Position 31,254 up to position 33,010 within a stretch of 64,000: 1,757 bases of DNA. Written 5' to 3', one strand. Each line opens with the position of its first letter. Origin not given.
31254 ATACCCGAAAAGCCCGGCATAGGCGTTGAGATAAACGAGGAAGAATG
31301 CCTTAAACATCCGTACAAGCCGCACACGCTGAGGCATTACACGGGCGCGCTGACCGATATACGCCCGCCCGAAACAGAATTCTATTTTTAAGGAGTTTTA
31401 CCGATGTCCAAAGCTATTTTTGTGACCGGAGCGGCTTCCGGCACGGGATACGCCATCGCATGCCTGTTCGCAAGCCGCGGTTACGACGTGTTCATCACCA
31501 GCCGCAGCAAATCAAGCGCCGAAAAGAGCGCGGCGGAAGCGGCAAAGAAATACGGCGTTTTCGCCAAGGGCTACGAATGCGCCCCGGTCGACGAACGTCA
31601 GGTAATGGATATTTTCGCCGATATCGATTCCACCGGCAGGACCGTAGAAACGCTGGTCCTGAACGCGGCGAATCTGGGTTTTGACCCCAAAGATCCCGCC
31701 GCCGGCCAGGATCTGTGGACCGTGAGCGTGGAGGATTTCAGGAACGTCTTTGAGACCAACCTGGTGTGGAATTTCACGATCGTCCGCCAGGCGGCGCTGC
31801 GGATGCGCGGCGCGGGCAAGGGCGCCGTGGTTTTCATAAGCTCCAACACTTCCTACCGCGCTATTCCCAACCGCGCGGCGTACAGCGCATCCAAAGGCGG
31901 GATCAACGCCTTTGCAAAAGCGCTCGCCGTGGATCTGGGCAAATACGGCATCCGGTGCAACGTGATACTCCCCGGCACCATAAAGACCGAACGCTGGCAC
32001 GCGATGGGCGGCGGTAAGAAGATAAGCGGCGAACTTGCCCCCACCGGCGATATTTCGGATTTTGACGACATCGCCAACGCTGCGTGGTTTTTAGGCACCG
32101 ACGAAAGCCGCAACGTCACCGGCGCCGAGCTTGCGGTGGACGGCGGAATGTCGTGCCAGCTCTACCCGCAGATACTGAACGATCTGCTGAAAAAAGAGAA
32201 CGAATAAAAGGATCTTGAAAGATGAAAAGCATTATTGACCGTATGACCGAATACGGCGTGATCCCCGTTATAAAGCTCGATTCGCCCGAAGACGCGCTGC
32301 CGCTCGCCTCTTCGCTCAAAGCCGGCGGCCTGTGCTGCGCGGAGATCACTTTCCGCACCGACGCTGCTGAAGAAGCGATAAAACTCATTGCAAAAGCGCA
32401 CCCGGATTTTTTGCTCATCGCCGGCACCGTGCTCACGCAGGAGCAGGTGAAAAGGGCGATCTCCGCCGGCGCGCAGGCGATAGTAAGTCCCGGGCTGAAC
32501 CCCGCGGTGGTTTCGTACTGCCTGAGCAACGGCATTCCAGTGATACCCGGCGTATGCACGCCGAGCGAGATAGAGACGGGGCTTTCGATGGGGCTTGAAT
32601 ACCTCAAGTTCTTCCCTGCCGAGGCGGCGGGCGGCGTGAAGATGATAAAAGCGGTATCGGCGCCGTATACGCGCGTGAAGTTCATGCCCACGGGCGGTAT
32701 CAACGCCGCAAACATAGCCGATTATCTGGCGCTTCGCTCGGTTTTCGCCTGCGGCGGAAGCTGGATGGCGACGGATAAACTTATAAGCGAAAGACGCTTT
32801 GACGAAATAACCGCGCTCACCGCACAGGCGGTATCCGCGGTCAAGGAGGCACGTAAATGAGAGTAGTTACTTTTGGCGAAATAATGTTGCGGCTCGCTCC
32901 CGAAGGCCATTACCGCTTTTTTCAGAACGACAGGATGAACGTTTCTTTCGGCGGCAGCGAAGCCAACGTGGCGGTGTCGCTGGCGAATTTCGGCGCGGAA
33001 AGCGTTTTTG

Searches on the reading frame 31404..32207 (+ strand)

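Call 81: search_protein_families(library=pfam, proteins=[window:31404-32207:+], max_evalue=0.00001)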
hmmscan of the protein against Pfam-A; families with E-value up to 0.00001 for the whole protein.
window:31404-32207:+ (267 aa): 3 families
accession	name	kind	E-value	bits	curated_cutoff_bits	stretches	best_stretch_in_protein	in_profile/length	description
PF13561.12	adh_short_C2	-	3.9e-47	161.2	27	1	9-250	1-236/236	Enoyl-(Acyl carrier protein) reductase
PF00106.31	adh_short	-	1.9e-37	129.1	26.6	1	3-199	1-188/195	short chain dehydrogenase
PF23441.1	SDR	-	2.2e-08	34.2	27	1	6-249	11-255/258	SDR-like rossmann domain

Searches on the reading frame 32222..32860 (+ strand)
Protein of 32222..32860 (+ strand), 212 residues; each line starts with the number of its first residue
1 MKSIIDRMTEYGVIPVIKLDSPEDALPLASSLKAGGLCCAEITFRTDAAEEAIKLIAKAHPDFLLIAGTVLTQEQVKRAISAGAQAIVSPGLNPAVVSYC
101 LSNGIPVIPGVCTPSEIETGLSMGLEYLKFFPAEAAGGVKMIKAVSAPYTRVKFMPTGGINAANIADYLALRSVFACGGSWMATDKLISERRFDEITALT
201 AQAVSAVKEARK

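Call 81: search_protein_families(library=pfam, proteins=[window:32222-32860:+], max_evalue=0.00001)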
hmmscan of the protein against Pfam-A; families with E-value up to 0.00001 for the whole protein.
window:32222-32860:+ (212 aa): 1 family
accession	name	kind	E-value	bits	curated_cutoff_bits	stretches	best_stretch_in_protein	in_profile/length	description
PF01081.25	Aldolase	-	1.1e-69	234.2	27.8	1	4-199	1-196/196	KDPG and KHG aldolase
